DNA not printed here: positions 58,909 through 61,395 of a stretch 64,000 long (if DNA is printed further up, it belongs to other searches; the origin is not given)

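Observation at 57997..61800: Cupin sugar isomerase + unusually short glycyl-radical enzyme + activase: candidate undescribed radical sugar pathway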

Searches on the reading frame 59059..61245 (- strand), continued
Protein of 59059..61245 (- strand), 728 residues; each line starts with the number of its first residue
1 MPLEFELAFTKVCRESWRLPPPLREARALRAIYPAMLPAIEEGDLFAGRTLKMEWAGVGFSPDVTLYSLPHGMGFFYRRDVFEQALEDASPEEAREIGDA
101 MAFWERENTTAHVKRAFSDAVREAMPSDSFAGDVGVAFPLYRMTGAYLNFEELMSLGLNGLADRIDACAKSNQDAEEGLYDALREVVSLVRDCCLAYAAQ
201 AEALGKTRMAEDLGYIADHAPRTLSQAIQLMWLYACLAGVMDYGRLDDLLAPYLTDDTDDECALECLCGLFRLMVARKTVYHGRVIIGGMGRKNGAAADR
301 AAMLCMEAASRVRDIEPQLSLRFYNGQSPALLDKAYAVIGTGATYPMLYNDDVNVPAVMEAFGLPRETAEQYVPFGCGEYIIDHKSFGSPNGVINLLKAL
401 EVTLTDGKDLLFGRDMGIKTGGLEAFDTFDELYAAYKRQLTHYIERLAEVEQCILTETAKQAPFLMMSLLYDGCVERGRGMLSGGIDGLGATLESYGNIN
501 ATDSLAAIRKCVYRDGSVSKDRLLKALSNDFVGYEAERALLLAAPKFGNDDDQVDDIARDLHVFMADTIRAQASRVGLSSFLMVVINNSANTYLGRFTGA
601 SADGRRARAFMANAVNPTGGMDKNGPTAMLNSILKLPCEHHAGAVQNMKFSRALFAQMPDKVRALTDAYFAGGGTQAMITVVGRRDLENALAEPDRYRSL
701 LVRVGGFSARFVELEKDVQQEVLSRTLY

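Call 24: find_encoding_contigs(protein=P0001, flank=10000, max_places=3)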
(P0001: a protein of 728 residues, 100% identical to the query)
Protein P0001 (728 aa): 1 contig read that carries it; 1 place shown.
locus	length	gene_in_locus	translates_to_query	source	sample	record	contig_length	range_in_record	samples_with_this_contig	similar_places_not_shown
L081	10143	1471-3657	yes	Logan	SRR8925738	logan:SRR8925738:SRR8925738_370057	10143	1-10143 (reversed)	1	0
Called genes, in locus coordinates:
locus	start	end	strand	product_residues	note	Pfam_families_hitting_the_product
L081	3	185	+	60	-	?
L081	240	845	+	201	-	-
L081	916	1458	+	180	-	PF07385:Lyx_isomer (weak)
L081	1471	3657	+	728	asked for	PF02901:PFL-like, PF01228:Gly_radical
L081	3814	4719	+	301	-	PF12797:Fer4_2 (faint), PF13353:Fer4_12 (weak), PF14697:Fer4_21 (faint), PF13237:Fer4_10, PF12838:Fer4_7, PF13187:Fer4_9 (weak), PF00037:Fer4 (weak), PF04055:Radical_SAM, +2 more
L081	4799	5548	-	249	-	PF03932:CutC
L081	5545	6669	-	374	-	PF12802:MarR_2 (weak), PF00480:ROK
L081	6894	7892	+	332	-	PF00528:BPD_transp_1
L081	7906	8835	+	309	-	PF00528:BPD_transp_1 (weak)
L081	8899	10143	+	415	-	?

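Call 25: find_encoding_contigs(protein=P0004, flank=10000, max_places=3)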
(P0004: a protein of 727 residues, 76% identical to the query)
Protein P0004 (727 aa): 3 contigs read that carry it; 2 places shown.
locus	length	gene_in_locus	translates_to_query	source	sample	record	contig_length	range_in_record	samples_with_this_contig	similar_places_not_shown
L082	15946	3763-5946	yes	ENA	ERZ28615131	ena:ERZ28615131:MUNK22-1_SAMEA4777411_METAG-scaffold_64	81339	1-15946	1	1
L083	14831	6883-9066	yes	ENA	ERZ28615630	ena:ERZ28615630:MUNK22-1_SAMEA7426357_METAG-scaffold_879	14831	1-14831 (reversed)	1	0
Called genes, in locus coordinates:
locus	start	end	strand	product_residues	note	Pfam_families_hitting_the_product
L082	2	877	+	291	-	?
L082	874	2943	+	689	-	PF00128:Alpha-amylase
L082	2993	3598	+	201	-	-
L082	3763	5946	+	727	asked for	PF02901:PFL-like, PF01228:Gly_radical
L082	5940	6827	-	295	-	PF13353:Fer4_12, PF04055:Radical_SAM, PF13237:Fer4_10 (weak), PF14697:Fer4_21, PF12838:Fer4_7 (weak), PF13187:Fer4_9 (weak), PF00037:Fer4 (weak), PF12837:Fer4_6 (weak), +3 more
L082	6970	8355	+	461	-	PF07690:MFS_1, PF13347:MFS_2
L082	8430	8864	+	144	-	PF04246:RseC_MucC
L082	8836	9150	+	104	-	PF00085:Thioredoxin, PF13098:Thioredoxin_2, PF13905:Thioredoxin_8 (faint)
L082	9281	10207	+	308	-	PF00126:HTH_1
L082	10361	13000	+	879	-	PF00171:Aldedh, PF00465:Fe-ADH, PF13685:Fe-ADH_2 (weak), PF25137:ADH_Fe_C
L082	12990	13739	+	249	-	PF01636:APH, PF01163:RIO1 (faint), PF19974:TCAD9 (faint)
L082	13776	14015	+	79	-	PF01257:2Fe-2S_thioredx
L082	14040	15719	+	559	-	PF00037:Fer4 (faint), PF12838:Fer4_7 (weak), PF13187:Fer4_9 (weak), PF13237:Fer4_10, PF14697:Fer4_21 (faint), PF02906:Fe_hyd_lg_C, PF04060:FeS, PF00989:PAS (weak), +1 more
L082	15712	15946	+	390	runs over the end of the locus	PF07228:SpoIIE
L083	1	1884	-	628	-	?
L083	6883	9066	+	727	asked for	PF02901:PFL-like, PF01228:Gly_radical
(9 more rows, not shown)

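Call 27: find_encoding_contigs(protein=P0010, flank=10000, max_places=2)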
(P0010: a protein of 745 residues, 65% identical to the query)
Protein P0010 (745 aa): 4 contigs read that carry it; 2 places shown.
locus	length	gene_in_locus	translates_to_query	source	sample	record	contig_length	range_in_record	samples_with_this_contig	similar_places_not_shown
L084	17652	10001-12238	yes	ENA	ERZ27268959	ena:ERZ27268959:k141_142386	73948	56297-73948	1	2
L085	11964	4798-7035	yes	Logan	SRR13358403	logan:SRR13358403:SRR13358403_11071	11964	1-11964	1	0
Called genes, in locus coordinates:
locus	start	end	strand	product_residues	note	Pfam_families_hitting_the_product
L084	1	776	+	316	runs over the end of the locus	PF08240:ADH_N, PF00107:ADH_zinc_N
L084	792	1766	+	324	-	PF08240:ADH_N, PF00107:ADH_zinc_N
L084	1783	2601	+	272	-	PF01261:AP_endonuc_2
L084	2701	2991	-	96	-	PF13443:HTH_26, PF01381:HTH_3 (weak)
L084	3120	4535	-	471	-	-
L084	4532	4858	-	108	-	-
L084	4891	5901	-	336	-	PF00356:LacI, PF00532:Peripla_BP_1, PF13407:Peripla_BP_4, PF13377:Peripla_BP_3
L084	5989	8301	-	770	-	-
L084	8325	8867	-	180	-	PF07385:Lyx_isomer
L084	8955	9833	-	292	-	PF02311:AraC_binding, PF12833:HTH_18, PF00165:HTH_AraC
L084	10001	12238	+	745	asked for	PF02901:PFL-like, PF01228:Gly_radical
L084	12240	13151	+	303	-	PF13353:Fer4_12, PF00037:Fer4 (weak), PF12838:Fer4_7 (weak), PF13187:Fer4_9, PF13237:Fer4_10, PF00037:Fer4 (weak), PF12797:Fer4_2 (weak), PF04055:Radical_SAM, +3 more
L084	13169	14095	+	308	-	PF00294:PfkB, PF08543:Phos_pyr_kin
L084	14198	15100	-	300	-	PF00480:ROK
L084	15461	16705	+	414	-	PF00331:Glyco_hydro_10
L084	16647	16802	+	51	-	-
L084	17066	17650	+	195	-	?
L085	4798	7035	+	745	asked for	PF02901:PFL-like, PF01228:Gly_radical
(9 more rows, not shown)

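Call 28: find_encoding_contigs(protein=P0069, flank=10000, max_places=1)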
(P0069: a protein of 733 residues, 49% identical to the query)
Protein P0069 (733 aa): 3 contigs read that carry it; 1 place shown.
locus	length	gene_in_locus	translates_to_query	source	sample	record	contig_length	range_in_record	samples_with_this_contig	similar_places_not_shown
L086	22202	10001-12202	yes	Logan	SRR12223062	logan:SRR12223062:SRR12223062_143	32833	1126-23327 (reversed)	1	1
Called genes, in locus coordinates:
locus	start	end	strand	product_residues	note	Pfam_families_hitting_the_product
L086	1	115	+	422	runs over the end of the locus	-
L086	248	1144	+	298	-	PF00294:PfkB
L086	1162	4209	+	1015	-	PF22907:Ams1-like_1st, PF01074:Glyco_hydro_38N, PF09261:Alpha-mann_mid, PF07748:Glyco_hydro_38C, PF17677:Glyco_hydro38C2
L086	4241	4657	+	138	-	PF02502:LacAB_rpiB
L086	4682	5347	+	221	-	PF16161:DUF4867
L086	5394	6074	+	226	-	PF07385:Lyx_isomer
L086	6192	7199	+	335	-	PF00356:LacI, PF00532:Peripla_BP_1, PF13407:Peripla_BP_4, PF13377:Peripla_BP_3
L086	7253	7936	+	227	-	PF00834:Ribul_P_3_epim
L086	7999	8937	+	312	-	PF00480:ROK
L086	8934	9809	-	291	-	PF13353:Fer4_12, PF04055:Radical_SAM, PF13237:Fer4_10 (faint), PF00037:Fer4 (faint), PF12837:Fer4_6 (faint), PF12838:Fer4_7 (weak), PF14697:Fer4_21 (weak)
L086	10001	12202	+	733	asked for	PF02901:PFL-like, PF01228:Gly_radical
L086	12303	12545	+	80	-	-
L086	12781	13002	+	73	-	-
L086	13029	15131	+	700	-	PF00144:Beta-lactamase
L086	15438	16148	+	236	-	PF00072:Response_reg, PF04397:LytTR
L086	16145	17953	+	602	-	PF00005:ABC_tran, PF02463:SMC_N (faint)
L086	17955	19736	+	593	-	PF00005:ABC_tran, PF02463:SMC_N (weak), PF13175:AAA_15 (faint), PF13304:AAA_21 (faint)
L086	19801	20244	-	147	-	PF13424:TPR_12 (faint)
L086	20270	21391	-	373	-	PF01979:Amidohydro_1, PF07969:Amidohydro_3 (faint)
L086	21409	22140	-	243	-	PF01182:Glucosamine_iso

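Call 29: find_encoding_contigs(protein=P0099, flank=10000, max_places=1)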
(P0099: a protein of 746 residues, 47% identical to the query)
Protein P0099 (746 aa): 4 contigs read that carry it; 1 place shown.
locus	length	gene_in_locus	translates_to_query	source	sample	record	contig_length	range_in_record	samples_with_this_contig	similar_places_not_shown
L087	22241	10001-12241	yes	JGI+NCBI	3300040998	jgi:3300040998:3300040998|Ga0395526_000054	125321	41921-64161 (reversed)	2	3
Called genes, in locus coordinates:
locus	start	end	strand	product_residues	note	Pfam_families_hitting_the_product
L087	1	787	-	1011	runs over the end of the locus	PF00754:F5_F8_type_C (weak), PF22633:F5_F8_type_C_2 (weak)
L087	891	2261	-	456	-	PF10091:Glycoamylase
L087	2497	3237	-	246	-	PF00528:BPD_transp_1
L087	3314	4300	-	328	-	PF00528:BPD_transp_1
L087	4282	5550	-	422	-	PF01547:SBP_bac_1, PF13416:SBP_bac_8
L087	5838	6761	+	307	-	PF01545:Cation_efflux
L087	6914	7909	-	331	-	PF01408:GFO_IDH_MocA, PF22725:GFO_IDH_MocA_C3, PF02894:GFO_IDH_MocA_C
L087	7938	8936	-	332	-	PF08450:SGL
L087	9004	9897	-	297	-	PF02311:AraC_binding, PF07883:Cupin_2, PF12833:HTH_18, PF00165:HTH_AraC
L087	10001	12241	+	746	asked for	PF02901:PFL-like, PF01228:Gly_radical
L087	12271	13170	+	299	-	PF13353:Fer4_12, PF04055:Radical_SAM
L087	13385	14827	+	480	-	PF17159:MASE3, PF00512:HisKA, PF02518:HATPase_c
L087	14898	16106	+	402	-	PF00155:Aminotran_1_2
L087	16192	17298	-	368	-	PF00144:Beta-lactamase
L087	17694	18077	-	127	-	-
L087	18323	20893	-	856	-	PF11897:DUF3417, PF00343:Phosphorylase, PF28476:GlgP_C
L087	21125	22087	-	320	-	-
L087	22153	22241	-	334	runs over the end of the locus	PF06103:DUF948 (faint)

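Call 30: find_encoding_contigs(protein=P0068, flank=10000, max_places=2)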
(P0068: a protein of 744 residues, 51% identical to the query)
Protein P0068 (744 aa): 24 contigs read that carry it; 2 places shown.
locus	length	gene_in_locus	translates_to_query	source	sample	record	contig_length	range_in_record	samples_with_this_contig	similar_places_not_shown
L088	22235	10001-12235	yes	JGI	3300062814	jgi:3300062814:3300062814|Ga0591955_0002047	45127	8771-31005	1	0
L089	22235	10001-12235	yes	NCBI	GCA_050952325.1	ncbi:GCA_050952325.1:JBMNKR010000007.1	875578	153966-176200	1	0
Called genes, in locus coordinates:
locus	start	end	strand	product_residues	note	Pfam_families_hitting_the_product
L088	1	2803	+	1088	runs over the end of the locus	PF17132:Glyco_hydro_106, PF22666:Glyco_hydro_2_N2 (faint)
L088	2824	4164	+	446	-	PF00150:Cellulase, PF00232:Glyco_hydro_1, PF07745:Glyco_hydro_53 (weak), PF11790:Glyco_hydro_cc (weak)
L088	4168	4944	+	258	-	PF07090:GATase1_like, PF06283:ThuA (weak)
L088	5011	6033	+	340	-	PF00356:LacI, PF00532:Peripla_BP_1, PF13407:Peripla_BP_4, PF13377:Peripla_BP_3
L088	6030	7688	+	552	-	-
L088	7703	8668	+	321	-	PF08240:ADH_N, PF00107:ADH_zinc_N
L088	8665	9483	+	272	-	PF01261:AP_endonuc_2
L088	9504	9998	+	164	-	-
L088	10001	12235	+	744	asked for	PF02901:PFL-like, PF01228:Gly_radical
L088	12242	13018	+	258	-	PF13353:Fer4_12, PF04055:Radical_SAM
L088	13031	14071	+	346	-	PF14486:DUF4432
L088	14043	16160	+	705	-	PF00331:Glyco_hydro_10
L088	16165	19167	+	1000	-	PF17132:Glyco_hydro_106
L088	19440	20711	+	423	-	-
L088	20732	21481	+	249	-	PF06283:ThuA (weak), PF07090:GATase1_like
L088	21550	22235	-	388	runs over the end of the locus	PF04015:DUF362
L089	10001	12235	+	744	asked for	PF02901:PFL-like, PF01228:Gly_radical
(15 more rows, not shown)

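Call 41: predict_structure(alignment_id=A1)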
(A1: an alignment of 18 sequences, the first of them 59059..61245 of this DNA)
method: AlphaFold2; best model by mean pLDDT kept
length: 728 residues; sequences in the alignment: 18
mean_pLDDT: 82.8   pTM: 0.86
mean pLDDT of the five models: 82.8, 82.8, 79.7, 79.1, 68.4
residues with pLDDT >= 90: 264; 70-90: 350; 50-70: 90; < 50: 24
segments of 3 or more residues with pLDDT < 50: 65-68, 129-132, 612-626
pLDDT, mean of each block of 10 residues (from residue 1): 85 95 94 87 86 69 56 79 88 92 91 86 64 62 79 96 97 94 97 97 96 98 96 88 86 86 93 76 77 88 89 71 87 85 75 85 86 75 82 82 91 85 96 96 89 88 92 94 84 74 91 97 94 93 78 84 88 86 65 66 78 39 48 69 67 84 82 78 82 82 66 75 64
secondary structure, 60 per line:
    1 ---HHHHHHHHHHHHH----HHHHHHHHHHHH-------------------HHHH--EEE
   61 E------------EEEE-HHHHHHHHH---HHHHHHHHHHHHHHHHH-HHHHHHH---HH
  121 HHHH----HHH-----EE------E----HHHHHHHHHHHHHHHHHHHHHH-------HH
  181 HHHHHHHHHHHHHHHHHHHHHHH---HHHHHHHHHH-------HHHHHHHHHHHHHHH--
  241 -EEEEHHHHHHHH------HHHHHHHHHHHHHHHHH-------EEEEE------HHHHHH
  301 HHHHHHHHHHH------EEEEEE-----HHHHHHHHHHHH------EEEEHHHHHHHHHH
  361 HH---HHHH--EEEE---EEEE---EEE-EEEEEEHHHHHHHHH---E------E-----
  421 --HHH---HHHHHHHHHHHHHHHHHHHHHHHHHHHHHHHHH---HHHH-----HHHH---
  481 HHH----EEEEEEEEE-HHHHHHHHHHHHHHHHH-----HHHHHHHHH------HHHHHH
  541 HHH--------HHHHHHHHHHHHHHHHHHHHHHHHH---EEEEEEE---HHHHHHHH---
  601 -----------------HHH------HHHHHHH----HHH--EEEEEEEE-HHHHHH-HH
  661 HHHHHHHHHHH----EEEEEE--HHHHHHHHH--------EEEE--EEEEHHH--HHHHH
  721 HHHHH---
elements in order (helices of 4 or more, strands of 3 or more residues): H4-16 H21-32 H52-55 E58-61 E74-77 H79-87 H91-107 H109-115 H119-124 H150-171 H179-203 H207-216 H224-238 E242-245 H246-253 H260-276 E284-288 H295-311 E318-323 H329-340 E347-350 H351-362 H366-369 E372-375 E379-382 E386-388 E390-395 H396-404 H429-461 H465-468 H474-477 E488-496 H498-514 H520-528 H535-543 H552-576 E580-586 H590-597 H627-633 E643-650 H652-657 H659-671 E676-681 H684-692 E701-704 E707-710 H716-725
